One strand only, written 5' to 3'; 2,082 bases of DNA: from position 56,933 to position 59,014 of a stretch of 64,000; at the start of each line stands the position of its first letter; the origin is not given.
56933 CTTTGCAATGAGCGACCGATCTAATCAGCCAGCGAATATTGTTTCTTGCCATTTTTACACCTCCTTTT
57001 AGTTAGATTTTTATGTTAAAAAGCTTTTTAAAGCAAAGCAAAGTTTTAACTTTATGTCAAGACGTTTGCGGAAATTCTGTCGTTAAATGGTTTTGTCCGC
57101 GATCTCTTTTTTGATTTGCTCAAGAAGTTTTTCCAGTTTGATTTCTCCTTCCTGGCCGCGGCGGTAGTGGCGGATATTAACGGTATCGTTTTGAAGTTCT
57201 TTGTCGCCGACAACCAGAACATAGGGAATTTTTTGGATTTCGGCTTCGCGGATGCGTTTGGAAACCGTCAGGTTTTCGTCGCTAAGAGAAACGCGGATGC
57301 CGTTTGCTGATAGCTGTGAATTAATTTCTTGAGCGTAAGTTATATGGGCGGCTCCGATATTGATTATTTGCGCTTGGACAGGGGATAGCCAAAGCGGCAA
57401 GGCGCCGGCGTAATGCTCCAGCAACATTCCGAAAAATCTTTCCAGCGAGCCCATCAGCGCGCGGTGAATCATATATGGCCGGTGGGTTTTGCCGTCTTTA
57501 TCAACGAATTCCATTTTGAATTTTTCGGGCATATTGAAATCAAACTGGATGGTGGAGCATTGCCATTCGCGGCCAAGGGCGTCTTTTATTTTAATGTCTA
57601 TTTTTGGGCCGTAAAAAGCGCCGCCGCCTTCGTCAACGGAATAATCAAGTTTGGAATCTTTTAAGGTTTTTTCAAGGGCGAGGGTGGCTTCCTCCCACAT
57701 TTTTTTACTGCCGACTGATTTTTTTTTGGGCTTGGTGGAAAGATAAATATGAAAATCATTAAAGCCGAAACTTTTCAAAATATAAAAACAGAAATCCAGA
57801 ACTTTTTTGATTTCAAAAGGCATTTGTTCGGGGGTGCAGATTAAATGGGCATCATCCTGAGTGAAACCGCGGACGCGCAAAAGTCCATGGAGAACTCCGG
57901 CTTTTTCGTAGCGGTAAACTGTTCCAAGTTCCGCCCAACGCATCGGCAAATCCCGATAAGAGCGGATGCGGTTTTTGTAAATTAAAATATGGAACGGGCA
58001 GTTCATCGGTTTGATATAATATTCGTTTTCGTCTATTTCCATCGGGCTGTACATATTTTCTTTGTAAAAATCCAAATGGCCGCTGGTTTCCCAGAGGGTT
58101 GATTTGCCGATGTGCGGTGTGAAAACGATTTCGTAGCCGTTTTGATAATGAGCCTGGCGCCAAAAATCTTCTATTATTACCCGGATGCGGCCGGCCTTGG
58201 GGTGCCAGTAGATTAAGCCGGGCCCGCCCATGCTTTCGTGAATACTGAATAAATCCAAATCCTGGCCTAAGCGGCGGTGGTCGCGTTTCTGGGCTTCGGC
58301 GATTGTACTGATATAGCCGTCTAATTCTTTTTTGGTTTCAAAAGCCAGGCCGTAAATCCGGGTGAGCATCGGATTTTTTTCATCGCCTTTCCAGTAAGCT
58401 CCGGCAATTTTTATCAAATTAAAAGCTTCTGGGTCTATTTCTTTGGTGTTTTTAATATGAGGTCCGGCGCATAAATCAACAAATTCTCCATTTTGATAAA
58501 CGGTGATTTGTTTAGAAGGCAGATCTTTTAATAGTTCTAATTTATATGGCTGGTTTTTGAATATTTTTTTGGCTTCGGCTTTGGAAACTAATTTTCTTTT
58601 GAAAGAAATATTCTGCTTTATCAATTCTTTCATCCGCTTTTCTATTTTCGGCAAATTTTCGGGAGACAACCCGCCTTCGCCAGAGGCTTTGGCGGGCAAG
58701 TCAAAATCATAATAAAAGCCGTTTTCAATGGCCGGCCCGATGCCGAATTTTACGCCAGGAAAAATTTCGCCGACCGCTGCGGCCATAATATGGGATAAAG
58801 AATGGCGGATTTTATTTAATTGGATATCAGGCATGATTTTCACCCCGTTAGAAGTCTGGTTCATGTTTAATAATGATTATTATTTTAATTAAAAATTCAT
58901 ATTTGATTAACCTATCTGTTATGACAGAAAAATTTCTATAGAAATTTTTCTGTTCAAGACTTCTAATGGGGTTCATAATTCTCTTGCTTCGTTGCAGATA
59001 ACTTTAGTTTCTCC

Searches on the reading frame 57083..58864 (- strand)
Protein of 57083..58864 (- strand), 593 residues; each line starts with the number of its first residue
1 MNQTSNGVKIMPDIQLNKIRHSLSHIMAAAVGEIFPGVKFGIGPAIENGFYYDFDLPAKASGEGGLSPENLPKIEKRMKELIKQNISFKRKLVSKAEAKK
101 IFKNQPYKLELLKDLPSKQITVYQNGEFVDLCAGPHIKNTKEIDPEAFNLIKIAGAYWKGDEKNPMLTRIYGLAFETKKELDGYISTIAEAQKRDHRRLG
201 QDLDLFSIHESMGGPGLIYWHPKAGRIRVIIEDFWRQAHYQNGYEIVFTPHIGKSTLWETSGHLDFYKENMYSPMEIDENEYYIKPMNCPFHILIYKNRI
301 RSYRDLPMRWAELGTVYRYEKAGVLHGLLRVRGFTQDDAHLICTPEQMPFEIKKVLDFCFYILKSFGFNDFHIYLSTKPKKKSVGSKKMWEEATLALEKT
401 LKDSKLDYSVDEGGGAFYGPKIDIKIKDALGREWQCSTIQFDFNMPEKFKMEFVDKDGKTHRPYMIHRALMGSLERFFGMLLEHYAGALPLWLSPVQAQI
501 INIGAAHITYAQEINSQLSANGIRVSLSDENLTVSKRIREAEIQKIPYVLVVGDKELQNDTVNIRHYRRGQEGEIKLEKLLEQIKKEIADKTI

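Call 9: find_related_loci(query=window:57083-58864:-, collection=genome_contigs, flank=4000)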
Query window:57083-58864:- (593 aa) in genome_contigs; peptide patterns used: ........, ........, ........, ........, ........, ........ (x = any residue, [..] = any of these).
600 stretches matched a pattern (row limit reached: there are more); 599 encode a relative of the query (tblastn E <= 1e-3); the best 80 are kept; 80 distinct loci.
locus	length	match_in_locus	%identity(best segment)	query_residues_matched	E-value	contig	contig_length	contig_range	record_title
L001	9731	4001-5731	60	8-592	0e+0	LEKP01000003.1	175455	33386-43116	MAG: Parcubacteria bacterium GBS-2 2615921494, whole genome shotgun sequence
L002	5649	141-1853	57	15-592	0e+0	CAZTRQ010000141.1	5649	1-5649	MAG TPA_asm: uncultured Spirochaetaceae bacterium isolate binchicken_co8_186 genome assembly, contig: NODE_28683_length_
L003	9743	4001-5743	58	14-591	0e+0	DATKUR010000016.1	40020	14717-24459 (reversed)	MAG TPA_asm: Candidatus Humimicrobiaceae bacterium isolate SMAG_U14112 k141_555242, whole genome shotgun sequence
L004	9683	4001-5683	57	18-584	0e+0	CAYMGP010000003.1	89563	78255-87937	MAG TPA_asm: uncultured Spirochaetaceae bacterium isolate SRP068000_co1_611 genome assembly, contig: NODE_148_length_895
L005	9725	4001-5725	58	13-587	0e+0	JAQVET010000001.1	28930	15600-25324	MAG: Candidatus Paceibacterota bacterium isolate STE_141 NODE_3295_length_28930_cov_4.911329_Sandtown_E, whole genome sh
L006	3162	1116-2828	56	15-593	0e+0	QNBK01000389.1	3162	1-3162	MAG: Spirochaetes bacterium isolate B116_G9 B116_Guay9_scaffold_74506, whole genome shotgun sequence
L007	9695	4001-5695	56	21-591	0e+0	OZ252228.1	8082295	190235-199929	MAG: Candidatus Latescibacterota bacterium isolate 2d5a3a6b-ac94-4199-888f-c4fbb53c5f42 genome assembly, chromosome: 1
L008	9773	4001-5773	55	1-588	0e+0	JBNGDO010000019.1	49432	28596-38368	MAG: Anaerolineae bacterium isolate E05-031 bin70.fa-19, whole genome shotgun sequence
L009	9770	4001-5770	54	9-590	0e+0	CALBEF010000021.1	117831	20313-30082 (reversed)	MAG: uncultured Anaerolineae bacterium isolate N1_Bin_METABAT__149_1 genome assembly, contig: c_000001454718, whole geno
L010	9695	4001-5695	57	19-591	0e+0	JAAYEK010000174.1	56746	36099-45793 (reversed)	MAG: Bacillota bacterium isolate AS06rmzACSIP_96 472366_AS06, whole genome shotgun sequence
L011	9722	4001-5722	56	19-593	0e+0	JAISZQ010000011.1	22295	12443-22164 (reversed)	MAG: Spirochaetaceae bacterium isolate Nc350_bin98 k119_1772189, whole genome shotgun sequence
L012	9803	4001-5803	55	9-591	0e+0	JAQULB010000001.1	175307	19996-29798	MAG: Candidatus Paceibacterota bacterium isolate STD1_120 NODE_145_length_175307_cov_6.019460_Sandtown_D1, whole genome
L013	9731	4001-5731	53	8-593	0e+0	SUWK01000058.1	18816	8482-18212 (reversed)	MAG: Lentisphaerae bacterium isolate SIG96 NODE_53762_length_18816_cov_8.227460, whole genome shotgun sequence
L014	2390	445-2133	54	21-591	0e+0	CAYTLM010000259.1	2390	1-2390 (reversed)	MAG TPA_asm: uncultured Leptospirales bacterium isolate binchicken_co39_387 genome assembly, contig: NODE_86337_length_2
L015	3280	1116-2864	53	16-593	0e+0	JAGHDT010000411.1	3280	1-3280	MAG: Anaerolineae bacterium isolate AUK315 PB_MBMC_269_c_000000000364, whole genome shotgun sequence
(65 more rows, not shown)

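Call 14: find_homologous_proteins(query=window:57083-58864:-, max_evalue=1e-100)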
Query window:57083-58864:- (593 aa): 8000 proteins with E <= 1e-100 among 8000 candidates; the best 120 are listed.
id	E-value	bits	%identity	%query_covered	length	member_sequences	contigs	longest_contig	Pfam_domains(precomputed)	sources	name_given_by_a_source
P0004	0.0e+0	1375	100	100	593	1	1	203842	PF03129.26,PF00587.31,PF07973.20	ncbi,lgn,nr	ncbi:MAG: threonine--tRNA ligase [bacterium]|nr:threonine--tRNA ligase [bacterium]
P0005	6.5e-283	958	70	96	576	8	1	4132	PF03129.26,PF00587.31,PF07973.20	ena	-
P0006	1.7e-277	940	71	98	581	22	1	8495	PF03129.26,PF00587.31,PF07973.20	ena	-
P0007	1.7e-276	937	70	96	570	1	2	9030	PF03129.26,PF00587.31,PF07973.20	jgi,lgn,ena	-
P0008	3.6e-275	932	70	95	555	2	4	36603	PF03129.26,PF00587.31,PF07973.20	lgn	-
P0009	3.9e-272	922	69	98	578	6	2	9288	PF03129.26,PF00587.31,PF07973.20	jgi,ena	-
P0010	2.6e-271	920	69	98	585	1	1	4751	PF03129.26,PF00587.31,PF07973.20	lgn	-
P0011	4.8e-270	915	67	96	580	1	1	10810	PF03129.26,PF00587.31,PF07973.20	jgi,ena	-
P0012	1.1e-266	904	67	95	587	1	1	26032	PF03129.26,PF00587.31,PF07973.20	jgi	jgi:threonyl-tRNA synthetase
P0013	1.4e-266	904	65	99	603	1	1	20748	PF03129.26,PF00587.31,PF07973.20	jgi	-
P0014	7.5e-265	898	65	97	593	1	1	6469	PF03129.26,PF00587.31,PF07973.20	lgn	-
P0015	1.3e-263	894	66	97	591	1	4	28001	PF03129.26,PF00587.31,PF07973.20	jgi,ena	-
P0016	2.9e-263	893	68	98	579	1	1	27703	PF03129.26,PF00587.31,PF07973.20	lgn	-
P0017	5.0e-263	892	66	95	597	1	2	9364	PF03129.26,PF00587.31,PF07973.20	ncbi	-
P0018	4.1e-262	889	66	97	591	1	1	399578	PF03129.26,PF00587.31,PF07973.20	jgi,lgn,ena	-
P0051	2.8e-249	847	65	95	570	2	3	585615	PF03129.26,PF00587.31,PF07973.20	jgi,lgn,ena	-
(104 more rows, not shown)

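Call 16: find_encoding_contigs(protein=P0008, flank=3000, max_places=4)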
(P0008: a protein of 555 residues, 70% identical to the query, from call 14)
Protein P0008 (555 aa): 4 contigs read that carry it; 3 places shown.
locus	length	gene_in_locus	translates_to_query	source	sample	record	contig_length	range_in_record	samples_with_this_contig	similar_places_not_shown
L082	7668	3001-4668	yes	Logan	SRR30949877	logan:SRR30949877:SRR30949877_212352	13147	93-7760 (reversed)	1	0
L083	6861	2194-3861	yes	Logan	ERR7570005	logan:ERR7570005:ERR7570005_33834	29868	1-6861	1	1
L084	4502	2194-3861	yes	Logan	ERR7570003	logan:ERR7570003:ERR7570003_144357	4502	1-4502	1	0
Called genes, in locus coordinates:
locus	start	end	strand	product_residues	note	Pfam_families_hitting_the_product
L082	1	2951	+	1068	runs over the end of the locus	PF02811:PHP, PF07733:DNA_pol3_alpha, PF17657:DNA_pol3_finger, PF14579:HHH_6, PF01336:tRNA_anti-codon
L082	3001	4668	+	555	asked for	PF07973:tRNA_SAD, PF00587:tRNA-synt_2b, PF03129:HGTP_anticodon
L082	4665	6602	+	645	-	PF00919:UPF0004, PF04055:Radical_SAM, PF01745:IPT, PF01715:IPPT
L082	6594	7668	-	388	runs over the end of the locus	?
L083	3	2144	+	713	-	?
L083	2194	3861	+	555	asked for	PF07973:tRNA_SAD, PF00587:tRNA-synt_2b, PF03129:HGTP_anticodon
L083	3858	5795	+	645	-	PF00919:UPF0004, PF04055:Radical_SAM, PF01745:IPT, PF01715:IPPT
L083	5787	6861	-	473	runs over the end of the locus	PF02934:GatB_N, PF02637:GatB_Yqey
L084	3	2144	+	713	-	?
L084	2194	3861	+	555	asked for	PF07973:tRNA_SAD, PF00587:tRNA-synt_2b, PF03129:HGTP_anticodon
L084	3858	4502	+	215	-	?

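Call 17: find_encoding_contigs(protein=P0006, flank=3000, max_places=3)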
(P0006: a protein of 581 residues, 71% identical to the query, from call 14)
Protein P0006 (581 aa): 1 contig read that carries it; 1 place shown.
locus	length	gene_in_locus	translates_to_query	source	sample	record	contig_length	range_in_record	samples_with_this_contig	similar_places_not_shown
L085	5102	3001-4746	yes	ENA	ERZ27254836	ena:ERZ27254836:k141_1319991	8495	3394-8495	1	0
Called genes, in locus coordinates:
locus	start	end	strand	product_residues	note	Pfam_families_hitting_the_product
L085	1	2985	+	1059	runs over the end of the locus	PF02811:PHP, PF07733:DNA_pol3_alpha, PF17657:DNA_pol3_finger, PF14579:HHH_6, PF01336:tRNA_anti-codon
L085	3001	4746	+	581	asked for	PF07973:tRNA_SAD, PF00587:tRNA-synt_2b, PF03129:HGTP_anticodon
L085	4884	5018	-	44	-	-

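Call 18: find_encoding_contigs(protein=P0007, flank=3000, max_places=3)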
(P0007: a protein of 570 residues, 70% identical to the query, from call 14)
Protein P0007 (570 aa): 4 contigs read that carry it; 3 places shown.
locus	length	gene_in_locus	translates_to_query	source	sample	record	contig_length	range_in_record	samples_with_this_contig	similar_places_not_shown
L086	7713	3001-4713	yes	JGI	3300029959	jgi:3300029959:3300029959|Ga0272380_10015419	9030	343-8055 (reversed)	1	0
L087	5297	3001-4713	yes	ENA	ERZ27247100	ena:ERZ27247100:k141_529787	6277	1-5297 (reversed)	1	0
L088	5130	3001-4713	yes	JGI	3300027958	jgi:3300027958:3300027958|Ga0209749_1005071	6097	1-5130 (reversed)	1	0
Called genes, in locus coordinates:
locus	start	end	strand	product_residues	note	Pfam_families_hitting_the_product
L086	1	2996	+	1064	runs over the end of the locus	PF02811:PHP, PF07733:DNA_pol3_alpha, PF17657:DNA_pol3_finger, PF14579:HHH_6, PF01336:tRNA_anti-codon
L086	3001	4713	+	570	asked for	PF07973:tRNA_SAD, PF00587:tRNA-synt_2b, PF03129:HGTP_anticodon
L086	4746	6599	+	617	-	PF00919:UPF0004, PF04055:Radical_SAM, PF01715:IPPT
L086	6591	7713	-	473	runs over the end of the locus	PF02934:GatB_N, PF02637:GatB_Yqey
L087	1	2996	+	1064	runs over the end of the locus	PF02811:PHP, PF07733:DNA_pol3_alpha, PF17657:DNA_pol3_finger, PF14579:HHH_6, PF01336:tRNA_anti-codon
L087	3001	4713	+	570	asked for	PF07973:tRNA_SAD, PF00587:tRNA-synt_2b, PF03129:HGTP_anticodon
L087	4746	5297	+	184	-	?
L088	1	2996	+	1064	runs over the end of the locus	PF02811:PHP, PF07733:DNA_pol3_alpha, PF17657:DNA_pol3_finger, PF14579:HHH_6, PF01336:tRNA_anti-codon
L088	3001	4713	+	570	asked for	PF07973:tRNA_SAD, PF00587:tRNA-synt_2b, PF03129:HGTP_anticodon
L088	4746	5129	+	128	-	?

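Call 23: find_encoding_contigs(protein=P0009, flank=3000, max_places=3)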
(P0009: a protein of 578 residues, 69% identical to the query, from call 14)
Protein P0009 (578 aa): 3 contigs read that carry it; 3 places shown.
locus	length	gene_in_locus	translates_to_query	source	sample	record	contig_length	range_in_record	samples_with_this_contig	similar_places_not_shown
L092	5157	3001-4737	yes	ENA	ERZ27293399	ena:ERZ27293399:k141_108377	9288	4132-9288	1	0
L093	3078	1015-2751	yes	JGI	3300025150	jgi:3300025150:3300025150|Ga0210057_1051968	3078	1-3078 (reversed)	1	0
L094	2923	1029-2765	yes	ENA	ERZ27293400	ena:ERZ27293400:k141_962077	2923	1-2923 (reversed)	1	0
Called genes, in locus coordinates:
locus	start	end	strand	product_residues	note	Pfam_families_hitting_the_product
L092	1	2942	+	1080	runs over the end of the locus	PF02811:PHP, PF07733:DNA_pol3_alpha, PF17657:DNA_pol3_finger, PF14579:HHH_6, PF01336:tRNA_anti-codon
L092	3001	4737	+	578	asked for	PF07973:tRNA_SAD, PF00587:tRNA-synt_2b, PF03129:HGTP_anticodon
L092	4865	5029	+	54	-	-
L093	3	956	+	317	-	?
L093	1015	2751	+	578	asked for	PF07973:tRNA_SAD, PF00587:tRNA-synt_2b, PF03129:HGTP_anticodon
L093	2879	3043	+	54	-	-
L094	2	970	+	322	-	?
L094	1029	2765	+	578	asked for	PF07973:tRNA_SAD, PF00587:tRNA-synt_2b, PF03129:HGTP_anticodon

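Call 25: find_encoding_contigs(protein=P0005, flank=3000, max_places=3)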
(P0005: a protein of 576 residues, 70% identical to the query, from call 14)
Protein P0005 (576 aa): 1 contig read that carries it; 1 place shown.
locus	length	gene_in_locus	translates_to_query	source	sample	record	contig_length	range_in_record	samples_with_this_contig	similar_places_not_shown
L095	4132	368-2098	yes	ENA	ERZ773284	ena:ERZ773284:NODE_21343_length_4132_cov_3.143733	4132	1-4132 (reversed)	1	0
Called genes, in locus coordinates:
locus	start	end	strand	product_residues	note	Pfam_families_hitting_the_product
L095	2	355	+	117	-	?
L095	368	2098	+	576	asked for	PF07973:tRNA_SAD, PF00587:tRNA-synt_2b, PF03129:HGTP_anticodon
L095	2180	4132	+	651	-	?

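Call 26: find_encoding_contigs(protein=P0010, flank=3000, max_places=3)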
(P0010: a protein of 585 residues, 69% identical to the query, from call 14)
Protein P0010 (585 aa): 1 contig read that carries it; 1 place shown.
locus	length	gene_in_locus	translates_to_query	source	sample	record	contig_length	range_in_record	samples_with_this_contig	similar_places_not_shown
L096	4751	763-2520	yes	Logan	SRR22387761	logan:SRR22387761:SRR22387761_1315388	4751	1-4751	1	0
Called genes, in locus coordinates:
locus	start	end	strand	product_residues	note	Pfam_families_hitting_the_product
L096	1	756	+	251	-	?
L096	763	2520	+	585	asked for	PF07973:tRNA_SAD, PF00587:tRNA-synt_2b, PF03129:HGTP_anticodon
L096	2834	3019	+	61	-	-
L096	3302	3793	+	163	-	PF01476:LysM (faint)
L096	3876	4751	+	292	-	?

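Call 59: find_encoding_contigs(protein=P0016, flank=3000, max_places=3)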
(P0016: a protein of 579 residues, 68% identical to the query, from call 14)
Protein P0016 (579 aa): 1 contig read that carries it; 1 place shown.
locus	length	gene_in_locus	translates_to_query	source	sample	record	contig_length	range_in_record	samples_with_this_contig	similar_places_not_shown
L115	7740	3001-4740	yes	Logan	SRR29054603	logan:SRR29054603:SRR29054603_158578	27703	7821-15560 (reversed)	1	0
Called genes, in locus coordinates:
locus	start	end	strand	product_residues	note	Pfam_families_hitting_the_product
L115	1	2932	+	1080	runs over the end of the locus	PF02811:PHP, PF07733:DNA_pol3_alpha, PF17657:DNA_pol3_finger, PF14579:HHH_6, PF01336:tRNA_anti-codon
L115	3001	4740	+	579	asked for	PF07973:tRNA_SAD, PF00587:tRNA-synt_2b, PF03129:HGTP_anticodon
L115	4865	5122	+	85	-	-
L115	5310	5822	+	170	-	-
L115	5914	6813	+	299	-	PF01745:IPT (weak), PF01715:IPPT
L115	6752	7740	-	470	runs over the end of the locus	PF02934:GatB_N, PF02637:GatB_Yqey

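Call 60: find_encoding_contigs(protein=P0051, flank=3000, max_places=4)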
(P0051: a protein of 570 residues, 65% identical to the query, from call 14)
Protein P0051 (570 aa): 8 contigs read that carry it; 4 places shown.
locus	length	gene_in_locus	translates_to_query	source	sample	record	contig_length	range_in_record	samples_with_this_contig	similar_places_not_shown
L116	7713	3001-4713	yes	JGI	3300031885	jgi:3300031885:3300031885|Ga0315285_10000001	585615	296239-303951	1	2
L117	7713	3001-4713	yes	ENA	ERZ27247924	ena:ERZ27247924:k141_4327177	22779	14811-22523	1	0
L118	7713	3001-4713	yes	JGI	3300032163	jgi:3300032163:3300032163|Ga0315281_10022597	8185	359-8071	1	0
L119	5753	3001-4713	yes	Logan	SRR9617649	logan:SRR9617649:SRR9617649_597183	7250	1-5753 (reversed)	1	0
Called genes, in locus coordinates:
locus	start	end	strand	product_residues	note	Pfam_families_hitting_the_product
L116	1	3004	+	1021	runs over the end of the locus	PF02811:PHP, PF07733:DNA_pol3_alpha, PF17657:DNA_pol3_finger, PF14579:HHH_6, PF01336:tRNA_anti-codon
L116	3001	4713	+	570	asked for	PF07973:tRNA_SAD, PF00587:tRNA-synt_2b, PF03129:HGTP_anticodon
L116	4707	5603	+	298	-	PF01745:IPT, PF01715:IPPT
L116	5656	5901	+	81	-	-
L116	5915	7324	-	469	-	PF02934:GatB_N, PF02637:GatB_Yqey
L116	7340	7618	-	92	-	PF01047:MarR (weak), PF12840:HTH_20 (weak), PF01022:HTH_5, PF13412:HTH_24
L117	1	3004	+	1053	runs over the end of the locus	PF02811:PHP, PF07733:DNA_pol3_alpha, PF17657:DNA_pol3_finger, PF14579:HHH_6, PF01336:tRNA_anti-codon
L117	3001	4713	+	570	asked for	PF07973:tRNA_SAD, PF00587:tRNA-synt_2b, PF03129:HGTP_anticodon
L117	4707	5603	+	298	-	PF01745:IPT, PF01715:IPPT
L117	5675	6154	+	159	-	-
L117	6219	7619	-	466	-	PF02934:GatB_N, PF02637:GatB_Yqey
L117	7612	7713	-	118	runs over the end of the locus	?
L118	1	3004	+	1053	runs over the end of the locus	PF02811:PHP, PF07733:DNA_pol3_alpha, PF17657:DNA_pol3_finger, PF14579:HHH_6, PF01336:tRNA_anti-codon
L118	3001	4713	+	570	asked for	PF07973:tRNA_SAD, PF00587:tRNA-synt_2b, PF03129:HGTP_anticodon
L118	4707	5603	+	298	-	PF01745:IPT, PF01715:IPPT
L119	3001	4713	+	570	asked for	PF07973:tRNA_SAD, PF00587:tRNA-synt_2b, PF03129:HGTP_anticodon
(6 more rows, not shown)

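Call 61: find_encoding_contigs(protein=P0012, flank=3000, max_places=3)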
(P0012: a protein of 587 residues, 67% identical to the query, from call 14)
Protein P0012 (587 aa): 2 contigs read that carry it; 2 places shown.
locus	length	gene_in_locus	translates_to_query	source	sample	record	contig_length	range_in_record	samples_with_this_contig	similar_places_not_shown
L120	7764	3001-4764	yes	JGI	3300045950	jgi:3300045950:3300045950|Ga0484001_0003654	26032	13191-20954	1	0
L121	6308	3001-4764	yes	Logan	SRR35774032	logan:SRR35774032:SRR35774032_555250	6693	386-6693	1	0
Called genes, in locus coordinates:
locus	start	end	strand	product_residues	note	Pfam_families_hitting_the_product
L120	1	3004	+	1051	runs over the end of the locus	PF02811:PHP, PF07733:DNA_pol3_alpha, PF17657:DNA_pol3_finger, PF14579:HHH_6, PF01336:tRNA_anti-codon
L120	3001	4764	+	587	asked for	PF07973:tRNA_SAD, PF00587:tRNA-synt_2b, PF03129:HGTP_anticodon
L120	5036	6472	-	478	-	PF02934:GatB_N, PF02637:GatB_Yqey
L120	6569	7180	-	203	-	PF01712:dNK, PF02223:Thymidylate_kin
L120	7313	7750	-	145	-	-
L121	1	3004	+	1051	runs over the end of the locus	PF02811:PHP, PF07733:DNA_pol3_alpha, PF17657:DNA_pol3_finger, PF14579:HHH_6, PF01336:tRNA_anti-codon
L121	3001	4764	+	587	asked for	PF07973:tRNA_SAD, PF00587:tRNA-synt_2b, PF03129:HGTP_anticodon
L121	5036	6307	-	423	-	?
